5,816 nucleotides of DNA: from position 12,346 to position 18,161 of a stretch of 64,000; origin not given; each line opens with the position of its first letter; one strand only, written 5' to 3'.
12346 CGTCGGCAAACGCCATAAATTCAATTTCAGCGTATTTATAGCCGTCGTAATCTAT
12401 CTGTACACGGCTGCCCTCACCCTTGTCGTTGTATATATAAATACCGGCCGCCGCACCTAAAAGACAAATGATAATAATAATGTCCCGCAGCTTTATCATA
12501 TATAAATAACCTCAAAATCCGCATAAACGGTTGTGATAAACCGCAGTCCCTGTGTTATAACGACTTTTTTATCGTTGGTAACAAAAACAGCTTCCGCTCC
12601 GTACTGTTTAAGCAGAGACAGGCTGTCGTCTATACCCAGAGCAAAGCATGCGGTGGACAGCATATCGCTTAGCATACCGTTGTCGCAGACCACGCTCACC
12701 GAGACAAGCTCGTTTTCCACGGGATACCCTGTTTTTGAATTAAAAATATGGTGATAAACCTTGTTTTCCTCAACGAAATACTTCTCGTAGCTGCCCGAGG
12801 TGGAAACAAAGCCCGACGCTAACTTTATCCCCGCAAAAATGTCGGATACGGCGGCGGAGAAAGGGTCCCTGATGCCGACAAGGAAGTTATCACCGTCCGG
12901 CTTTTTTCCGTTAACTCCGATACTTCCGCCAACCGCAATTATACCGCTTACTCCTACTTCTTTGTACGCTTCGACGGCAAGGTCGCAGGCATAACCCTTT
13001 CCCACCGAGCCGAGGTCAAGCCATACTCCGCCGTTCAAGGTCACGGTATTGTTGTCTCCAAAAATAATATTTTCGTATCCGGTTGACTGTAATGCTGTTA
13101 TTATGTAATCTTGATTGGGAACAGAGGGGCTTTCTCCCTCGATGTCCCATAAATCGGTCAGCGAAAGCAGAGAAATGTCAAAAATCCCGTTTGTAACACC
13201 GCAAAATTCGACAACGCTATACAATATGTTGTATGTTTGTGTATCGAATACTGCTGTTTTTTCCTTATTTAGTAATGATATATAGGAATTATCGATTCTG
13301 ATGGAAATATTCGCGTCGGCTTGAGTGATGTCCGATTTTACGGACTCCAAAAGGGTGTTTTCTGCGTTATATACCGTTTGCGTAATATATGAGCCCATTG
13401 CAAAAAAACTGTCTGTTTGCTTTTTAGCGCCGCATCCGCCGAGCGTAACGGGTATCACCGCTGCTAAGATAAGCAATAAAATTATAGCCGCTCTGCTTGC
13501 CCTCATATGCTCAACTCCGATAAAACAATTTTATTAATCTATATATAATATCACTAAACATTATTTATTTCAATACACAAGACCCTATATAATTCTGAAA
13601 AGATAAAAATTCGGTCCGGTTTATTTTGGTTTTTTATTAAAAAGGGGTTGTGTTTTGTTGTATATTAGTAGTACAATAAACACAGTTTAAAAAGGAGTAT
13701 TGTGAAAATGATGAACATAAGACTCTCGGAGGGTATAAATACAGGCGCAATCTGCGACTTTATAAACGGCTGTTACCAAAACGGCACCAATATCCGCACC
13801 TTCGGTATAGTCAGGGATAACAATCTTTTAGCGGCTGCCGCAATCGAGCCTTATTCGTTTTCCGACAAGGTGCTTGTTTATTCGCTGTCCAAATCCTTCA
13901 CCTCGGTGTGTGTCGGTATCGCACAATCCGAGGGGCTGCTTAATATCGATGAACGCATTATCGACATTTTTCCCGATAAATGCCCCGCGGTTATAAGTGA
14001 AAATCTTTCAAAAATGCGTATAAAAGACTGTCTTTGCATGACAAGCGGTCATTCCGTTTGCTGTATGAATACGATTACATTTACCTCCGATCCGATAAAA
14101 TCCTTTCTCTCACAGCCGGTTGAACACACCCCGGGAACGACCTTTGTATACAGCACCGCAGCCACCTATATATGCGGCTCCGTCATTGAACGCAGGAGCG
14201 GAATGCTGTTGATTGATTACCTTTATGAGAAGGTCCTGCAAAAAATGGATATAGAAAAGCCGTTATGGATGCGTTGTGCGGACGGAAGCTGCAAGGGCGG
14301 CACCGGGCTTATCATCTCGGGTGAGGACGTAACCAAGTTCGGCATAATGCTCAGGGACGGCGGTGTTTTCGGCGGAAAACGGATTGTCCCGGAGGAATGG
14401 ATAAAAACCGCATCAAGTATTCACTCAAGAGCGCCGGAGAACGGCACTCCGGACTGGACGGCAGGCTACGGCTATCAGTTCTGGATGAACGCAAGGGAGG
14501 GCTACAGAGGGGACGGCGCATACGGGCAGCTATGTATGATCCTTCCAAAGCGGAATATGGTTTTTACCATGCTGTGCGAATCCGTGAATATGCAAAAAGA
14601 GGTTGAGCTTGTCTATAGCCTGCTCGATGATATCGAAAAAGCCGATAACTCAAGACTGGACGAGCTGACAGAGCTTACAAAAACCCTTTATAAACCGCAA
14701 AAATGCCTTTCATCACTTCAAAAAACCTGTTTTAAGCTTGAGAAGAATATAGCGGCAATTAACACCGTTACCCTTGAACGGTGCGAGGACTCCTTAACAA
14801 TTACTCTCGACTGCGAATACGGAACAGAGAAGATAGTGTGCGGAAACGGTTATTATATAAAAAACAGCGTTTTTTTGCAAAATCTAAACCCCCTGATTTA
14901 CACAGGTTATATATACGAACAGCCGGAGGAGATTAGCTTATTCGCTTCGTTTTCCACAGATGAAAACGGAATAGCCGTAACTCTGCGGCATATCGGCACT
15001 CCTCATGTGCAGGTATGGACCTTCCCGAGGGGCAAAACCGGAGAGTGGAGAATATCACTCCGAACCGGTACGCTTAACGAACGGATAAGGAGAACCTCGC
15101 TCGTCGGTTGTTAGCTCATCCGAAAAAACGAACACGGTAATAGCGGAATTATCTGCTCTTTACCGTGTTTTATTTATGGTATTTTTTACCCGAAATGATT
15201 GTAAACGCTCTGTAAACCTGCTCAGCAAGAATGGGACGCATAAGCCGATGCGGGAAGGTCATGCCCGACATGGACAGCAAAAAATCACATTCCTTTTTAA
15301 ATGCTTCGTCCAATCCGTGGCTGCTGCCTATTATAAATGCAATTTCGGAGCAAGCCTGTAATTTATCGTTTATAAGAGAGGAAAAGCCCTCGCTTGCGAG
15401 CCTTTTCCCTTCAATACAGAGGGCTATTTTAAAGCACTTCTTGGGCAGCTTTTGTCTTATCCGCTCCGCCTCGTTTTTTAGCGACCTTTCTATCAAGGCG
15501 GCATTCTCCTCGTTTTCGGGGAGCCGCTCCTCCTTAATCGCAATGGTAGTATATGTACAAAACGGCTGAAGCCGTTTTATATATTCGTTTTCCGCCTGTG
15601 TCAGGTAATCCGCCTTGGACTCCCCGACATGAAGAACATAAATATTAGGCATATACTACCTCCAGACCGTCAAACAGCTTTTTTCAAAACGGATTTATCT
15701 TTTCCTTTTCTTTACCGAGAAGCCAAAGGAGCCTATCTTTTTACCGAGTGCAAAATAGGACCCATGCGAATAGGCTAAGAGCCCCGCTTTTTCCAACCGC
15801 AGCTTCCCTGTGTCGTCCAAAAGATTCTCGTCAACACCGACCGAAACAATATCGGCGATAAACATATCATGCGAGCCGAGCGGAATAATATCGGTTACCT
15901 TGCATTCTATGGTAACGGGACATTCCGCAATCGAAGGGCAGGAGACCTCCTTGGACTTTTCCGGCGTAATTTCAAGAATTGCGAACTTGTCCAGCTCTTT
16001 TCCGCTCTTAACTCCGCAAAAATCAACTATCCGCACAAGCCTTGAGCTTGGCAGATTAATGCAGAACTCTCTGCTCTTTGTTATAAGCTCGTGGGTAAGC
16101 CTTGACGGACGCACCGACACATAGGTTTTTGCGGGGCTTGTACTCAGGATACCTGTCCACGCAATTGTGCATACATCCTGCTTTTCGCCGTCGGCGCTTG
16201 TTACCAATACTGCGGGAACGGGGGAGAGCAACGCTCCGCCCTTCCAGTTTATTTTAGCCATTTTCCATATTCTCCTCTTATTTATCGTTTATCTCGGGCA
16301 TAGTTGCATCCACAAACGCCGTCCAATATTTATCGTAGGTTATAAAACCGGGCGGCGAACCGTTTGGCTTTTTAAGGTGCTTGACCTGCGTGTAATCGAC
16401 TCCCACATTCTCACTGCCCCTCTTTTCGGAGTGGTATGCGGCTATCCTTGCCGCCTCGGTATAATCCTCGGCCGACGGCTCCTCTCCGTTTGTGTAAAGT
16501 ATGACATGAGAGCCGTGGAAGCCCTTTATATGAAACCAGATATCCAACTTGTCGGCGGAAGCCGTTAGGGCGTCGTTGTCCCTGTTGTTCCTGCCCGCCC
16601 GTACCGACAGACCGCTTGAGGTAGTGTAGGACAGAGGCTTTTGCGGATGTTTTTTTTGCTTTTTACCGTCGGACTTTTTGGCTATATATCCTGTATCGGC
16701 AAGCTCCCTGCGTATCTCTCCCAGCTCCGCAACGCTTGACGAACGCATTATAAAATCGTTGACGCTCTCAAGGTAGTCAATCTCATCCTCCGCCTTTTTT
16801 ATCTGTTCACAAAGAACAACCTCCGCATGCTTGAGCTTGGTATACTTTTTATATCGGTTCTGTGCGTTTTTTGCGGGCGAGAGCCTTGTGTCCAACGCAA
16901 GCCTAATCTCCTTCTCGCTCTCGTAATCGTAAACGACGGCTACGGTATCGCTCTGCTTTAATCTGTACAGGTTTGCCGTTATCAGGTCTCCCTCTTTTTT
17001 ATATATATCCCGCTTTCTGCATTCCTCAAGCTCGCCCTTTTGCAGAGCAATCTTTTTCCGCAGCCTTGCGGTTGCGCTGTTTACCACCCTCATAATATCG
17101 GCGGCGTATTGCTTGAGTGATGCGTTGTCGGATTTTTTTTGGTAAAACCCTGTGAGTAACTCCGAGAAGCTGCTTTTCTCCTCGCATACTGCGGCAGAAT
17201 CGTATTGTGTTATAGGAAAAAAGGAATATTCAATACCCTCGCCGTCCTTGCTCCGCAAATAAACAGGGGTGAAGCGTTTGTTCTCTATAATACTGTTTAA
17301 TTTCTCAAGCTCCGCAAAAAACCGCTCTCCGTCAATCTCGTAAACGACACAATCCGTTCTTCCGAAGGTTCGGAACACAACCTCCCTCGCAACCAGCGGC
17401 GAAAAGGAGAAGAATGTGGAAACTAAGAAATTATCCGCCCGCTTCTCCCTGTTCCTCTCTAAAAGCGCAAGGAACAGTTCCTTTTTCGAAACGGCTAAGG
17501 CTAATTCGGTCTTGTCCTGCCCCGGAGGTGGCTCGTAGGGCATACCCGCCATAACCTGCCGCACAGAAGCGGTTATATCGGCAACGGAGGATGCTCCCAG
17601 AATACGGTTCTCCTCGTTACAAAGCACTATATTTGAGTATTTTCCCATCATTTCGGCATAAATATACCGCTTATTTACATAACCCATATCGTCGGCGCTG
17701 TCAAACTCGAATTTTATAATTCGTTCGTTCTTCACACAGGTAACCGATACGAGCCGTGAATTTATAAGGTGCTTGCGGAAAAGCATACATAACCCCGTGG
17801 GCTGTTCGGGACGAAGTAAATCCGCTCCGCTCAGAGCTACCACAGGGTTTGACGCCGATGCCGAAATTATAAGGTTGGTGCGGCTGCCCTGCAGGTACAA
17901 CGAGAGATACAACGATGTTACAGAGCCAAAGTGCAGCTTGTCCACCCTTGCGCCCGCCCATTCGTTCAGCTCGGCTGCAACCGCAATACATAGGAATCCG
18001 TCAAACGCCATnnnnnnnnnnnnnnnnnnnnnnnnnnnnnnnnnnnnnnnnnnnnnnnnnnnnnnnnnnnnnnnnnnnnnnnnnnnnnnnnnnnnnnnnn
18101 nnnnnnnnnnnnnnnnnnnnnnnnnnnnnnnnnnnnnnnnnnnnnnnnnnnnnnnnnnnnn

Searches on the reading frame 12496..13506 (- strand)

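Call 95: search_protein_families(library=pfam, proteins=[window:12496-13506:-], max_evalue=0.00001)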
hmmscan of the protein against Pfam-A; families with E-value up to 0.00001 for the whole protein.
window:12496-13506:- (336 aa): 1 family
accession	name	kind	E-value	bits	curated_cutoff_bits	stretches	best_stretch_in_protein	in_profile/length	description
PF02424.20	ApbE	-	1e-64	219.1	25.6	1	37-308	1-266/266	ApbE family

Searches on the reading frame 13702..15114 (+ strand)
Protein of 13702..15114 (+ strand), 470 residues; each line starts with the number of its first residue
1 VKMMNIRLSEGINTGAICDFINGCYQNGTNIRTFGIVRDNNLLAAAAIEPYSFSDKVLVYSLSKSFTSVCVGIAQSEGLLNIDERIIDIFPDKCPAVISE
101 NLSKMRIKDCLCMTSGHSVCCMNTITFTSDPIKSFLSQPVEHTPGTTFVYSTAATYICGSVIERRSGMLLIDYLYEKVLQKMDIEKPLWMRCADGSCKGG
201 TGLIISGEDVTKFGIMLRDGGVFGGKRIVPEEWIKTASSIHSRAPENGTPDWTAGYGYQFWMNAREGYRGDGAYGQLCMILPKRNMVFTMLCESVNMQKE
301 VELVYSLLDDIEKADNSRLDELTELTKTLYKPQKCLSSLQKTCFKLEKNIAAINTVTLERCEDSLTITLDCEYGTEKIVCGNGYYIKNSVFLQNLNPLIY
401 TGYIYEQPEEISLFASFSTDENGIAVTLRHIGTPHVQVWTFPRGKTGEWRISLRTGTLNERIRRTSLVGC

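Call 96: search_protein_families(library=pfam, proteins=[window:13702-15114:+], max_evalue=0.00001)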
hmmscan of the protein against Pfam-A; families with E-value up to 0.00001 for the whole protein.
window:13702-15114:+ (470 aa): 1 family
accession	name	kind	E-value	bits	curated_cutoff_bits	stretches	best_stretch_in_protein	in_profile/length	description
PF00144.29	Beta-lactamase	-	9.6e-25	87.9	27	1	35-297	20-313/329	Beta-lactamase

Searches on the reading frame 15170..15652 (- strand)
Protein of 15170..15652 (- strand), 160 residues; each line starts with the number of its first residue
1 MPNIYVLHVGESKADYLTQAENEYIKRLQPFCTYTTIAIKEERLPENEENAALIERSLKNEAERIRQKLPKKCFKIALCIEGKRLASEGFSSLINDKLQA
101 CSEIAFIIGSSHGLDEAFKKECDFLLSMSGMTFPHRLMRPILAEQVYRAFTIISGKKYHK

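Call 96: search_protein_families(library=pfam, proteins=[window:15170-15652:-], max_evalue=0.00001)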
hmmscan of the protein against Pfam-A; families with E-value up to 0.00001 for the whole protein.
window:15170-15652:- (160 aa): 1 family
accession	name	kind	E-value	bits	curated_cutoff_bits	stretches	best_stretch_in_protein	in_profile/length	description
PF02590.22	SPOUT_MTase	-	5.5e-46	156.8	27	1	4-159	3-154/154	Predicted SPOUT methyltransferase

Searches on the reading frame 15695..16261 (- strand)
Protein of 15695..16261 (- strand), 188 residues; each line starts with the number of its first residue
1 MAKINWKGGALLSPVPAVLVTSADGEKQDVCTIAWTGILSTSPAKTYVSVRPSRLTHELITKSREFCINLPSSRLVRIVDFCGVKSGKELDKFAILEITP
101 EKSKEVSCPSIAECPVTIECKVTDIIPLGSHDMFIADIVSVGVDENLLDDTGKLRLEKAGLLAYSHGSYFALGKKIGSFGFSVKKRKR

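Call 96: search_protein_families(library=pfam, proteins=[window:15695-16261:-], max_evalue=0.00001)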
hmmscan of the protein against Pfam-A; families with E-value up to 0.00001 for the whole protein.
window:15695-16261:- (188 aa): 1 family
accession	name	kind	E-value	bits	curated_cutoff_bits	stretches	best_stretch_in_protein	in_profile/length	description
PF01613.24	Flavin_Reduct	-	1.1e-30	107.2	27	1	14-172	5-152/153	Flavin reductase like domain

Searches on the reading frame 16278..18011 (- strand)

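Call 96: search_protein_families(library=pfam, proteins=[window:16278-18011:-], max_evalue=0.00001)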
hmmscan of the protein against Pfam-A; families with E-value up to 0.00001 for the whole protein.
window:16278-18011:- (577 aa): 3 families
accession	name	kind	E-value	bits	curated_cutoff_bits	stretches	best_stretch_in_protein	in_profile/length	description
PF05833.16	NFACT_N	-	5.2e-107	358.9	31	1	4-454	1-454/456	NFACT N-terminal and middle domains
PF05670.18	NFACT-R_1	-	1.4e-08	35.7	29.8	1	460-551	3-98/112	NFACT protein RNA binding domain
PF18297.6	NFACT-R_2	-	1.6e-07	31.8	26.9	1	472-545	14-84/104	NFACT protein RNA binding domain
